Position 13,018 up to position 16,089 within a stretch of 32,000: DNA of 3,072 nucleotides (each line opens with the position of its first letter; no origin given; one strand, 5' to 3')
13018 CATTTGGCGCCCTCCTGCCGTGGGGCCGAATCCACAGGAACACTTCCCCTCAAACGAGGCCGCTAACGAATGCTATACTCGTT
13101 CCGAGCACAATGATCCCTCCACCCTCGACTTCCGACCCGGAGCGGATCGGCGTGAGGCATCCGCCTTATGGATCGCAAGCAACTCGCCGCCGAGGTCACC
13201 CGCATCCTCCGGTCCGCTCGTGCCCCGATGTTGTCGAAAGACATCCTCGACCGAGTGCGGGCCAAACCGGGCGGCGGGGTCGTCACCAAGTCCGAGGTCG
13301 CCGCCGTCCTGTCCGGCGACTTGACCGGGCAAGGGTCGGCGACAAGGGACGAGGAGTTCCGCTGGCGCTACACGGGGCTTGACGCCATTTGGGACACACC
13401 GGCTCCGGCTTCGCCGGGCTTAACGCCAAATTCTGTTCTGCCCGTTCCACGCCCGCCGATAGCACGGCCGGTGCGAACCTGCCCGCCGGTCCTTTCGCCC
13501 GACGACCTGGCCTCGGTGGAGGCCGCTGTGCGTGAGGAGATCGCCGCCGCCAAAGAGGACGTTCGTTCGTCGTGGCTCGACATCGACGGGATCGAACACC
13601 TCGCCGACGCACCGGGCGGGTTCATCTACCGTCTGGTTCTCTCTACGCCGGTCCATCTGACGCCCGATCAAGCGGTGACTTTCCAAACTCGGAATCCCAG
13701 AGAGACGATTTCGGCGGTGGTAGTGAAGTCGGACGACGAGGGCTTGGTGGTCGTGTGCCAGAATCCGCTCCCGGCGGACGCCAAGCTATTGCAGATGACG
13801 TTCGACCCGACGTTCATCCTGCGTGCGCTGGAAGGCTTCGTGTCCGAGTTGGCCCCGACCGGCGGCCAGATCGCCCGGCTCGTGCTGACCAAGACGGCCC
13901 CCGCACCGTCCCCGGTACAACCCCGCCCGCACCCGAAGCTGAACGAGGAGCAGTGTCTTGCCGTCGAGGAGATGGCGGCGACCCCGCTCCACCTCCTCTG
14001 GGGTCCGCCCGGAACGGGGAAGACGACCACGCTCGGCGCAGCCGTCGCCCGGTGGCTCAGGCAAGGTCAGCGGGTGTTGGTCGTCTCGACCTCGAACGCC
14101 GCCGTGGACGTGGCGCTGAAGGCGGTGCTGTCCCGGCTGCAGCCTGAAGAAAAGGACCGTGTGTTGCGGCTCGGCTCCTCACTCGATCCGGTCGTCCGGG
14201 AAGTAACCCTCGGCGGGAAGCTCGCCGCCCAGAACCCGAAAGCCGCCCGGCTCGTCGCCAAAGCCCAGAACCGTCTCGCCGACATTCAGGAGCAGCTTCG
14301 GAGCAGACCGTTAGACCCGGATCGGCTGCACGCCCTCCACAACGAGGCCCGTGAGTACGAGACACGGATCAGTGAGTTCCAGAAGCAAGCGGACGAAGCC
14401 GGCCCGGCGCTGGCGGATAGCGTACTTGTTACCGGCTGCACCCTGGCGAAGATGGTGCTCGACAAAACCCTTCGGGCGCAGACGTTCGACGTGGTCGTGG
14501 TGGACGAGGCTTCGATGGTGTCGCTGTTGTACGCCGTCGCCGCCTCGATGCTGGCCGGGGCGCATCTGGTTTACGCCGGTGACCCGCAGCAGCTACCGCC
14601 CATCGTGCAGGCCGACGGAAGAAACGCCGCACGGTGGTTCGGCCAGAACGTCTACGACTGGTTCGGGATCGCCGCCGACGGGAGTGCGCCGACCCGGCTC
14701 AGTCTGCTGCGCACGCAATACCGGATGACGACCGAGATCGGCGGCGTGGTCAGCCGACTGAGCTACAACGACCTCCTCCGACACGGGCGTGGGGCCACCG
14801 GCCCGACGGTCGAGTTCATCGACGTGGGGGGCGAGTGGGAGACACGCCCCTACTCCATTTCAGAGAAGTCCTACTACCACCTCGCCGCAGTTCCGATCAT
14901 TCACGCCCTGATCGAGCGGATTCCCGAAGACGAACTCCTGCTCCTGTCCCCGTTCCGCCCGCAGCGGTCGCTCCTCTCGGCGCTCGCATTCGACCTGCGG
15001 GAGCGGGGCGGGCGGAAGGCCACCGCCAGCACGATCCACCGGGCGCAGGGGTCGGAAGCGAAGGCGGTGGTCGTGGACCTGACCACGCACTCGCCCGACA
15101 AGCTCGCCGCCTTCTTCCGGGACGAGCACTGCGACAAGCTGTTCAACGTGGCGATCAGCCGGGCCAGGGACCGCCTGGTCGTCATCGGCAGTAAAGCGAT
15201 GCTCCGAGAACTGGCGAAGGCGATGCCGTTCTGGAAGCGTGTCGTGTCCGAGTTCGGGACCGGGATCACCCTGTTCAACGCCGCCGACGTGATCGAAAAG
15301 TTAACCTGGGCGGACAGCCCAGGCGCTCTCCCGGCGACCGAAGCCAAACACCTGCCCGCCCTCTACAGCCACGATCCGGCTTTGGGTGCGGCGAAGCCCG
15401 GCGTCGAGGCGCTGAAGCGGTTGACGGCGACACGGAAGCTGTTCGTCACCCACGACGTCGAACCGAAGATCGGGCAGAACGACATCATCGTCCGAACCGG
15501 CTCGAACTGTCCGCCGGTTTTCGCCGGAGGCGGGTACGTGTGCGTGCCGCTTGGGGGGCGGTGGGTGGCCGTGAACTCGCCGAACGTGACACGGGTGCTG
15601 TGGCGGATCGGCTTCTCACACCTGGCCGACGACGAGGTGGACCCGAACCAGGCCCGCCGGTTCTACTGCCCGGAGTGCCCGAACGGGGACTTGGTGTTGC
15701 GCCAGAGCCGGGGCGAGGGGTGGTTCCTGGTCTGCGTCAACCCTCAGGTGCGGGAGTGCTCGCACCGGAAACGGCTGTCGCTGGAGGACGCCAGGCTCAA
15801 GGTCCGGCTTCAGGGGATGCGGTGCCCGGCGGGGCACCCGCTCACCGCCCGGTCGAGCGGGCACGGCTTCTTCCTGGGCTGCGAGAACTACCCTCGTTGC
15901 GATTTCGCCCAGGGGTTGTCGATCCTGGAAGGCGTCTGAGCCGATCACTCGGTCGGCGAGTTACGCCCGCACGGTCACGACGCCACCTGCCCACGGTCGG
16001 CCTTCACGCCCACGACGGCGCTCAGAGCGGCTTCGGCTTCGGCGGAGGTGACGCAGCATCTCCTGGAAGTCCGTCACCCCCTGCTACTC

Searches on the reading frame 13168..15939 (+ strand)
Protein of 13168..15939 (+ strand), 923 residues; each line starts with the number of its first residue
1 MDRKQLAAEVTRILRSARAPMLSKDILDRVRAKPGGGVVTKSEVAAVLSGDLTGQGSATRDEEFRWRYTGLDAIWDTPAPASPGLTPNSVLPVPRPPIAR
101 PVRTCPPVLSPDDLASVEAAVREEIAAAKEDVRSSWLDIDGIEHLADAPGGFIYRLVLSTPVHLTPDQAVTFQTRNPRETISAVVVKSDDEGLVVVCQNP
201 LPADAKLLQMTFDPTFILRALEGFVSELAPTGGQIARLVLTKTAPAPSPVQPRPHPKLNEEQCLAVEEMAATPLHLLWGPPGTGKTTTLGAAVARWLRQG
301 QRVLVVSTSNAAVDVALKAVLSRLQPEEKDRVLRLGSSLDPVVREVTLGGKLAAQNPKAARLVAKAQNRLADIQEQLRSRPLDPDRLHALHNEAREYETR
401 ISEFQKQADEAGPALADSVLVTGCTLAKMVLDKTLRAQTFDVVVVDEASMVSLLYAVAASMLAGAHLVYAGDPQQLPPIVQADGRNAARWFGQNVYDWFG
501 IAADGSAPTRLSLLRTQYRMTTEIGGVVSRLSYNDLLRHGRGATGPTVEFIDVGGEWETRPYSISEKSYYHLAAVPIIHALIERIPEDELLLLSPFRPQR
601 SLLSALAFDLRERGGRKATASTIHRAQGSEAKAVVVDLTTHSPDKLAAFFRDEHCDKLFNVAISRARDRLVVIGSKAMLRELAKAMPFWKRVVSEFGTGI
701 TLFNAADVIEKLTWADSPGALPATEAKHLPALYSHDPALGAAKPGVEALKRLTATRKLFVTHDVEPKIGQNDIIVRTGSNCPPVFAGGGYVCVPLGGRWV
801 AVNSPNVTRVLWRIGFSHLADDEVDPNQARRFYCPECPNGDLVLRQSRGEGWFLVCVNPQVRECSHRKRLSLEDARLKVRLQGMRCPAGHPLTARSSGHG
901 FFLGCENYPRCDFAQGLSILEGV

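Call 65: search_protein_families(library=pfam, proteins=[window:13168-15939:+], max_evalue=0.001)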
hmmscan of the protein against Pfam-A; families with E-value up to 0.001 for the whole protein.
window:13168-15939:+ (923 aa): 10 families
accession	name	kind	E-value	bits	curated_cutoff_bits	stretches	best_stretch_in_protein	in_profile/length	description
PF13086.12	AAA_11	-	1.5e-29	104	27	1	257-481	1-255/257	AAA domain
PF13604.12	AAA_30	-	5.8e-17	62.5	27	2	257-315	1-61/191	AAA domain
PF13087.12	AAA_12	-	4e-16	59.6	27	1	509-676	15-194/195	AAA domain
PF13245.12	AAA_19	-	3.2e-13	50.4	25.1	1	263-479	2-132/134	AAA domain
PF01396.24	Zn_ribbon_Top1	-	7.8e-11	42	32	1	886-915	4-34/39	Topoisomerase DNA binding C4 zinc finger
PF13538.12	UvrD_C_2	-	4.9e-08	33.1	27.4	1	618-673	2-52/52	UvrD-like helicase C-terminal domain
PF01443.25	Viral_helicase1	-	6.9e-07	29.7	21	0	616-673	178-227/228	Viral superfamily 1 RNA helicase core domain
PF00580.27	UvrD-helicase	-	1.5e-06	28.6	23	0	258-325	1-70/271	UvrD/REP helicase N-terminal domain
PF05127.21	NAT10_TcmA_helicase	-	6.3e-06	26.6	22.7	1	278-326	3-52/176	RNA cytidine acetyltransferase NAT10/TcmA, helicase domain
PF25199.1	nSTAND_NTPase5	-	0.00028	21.2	34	0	267-328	36-94/145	Novel STAND NTPase 5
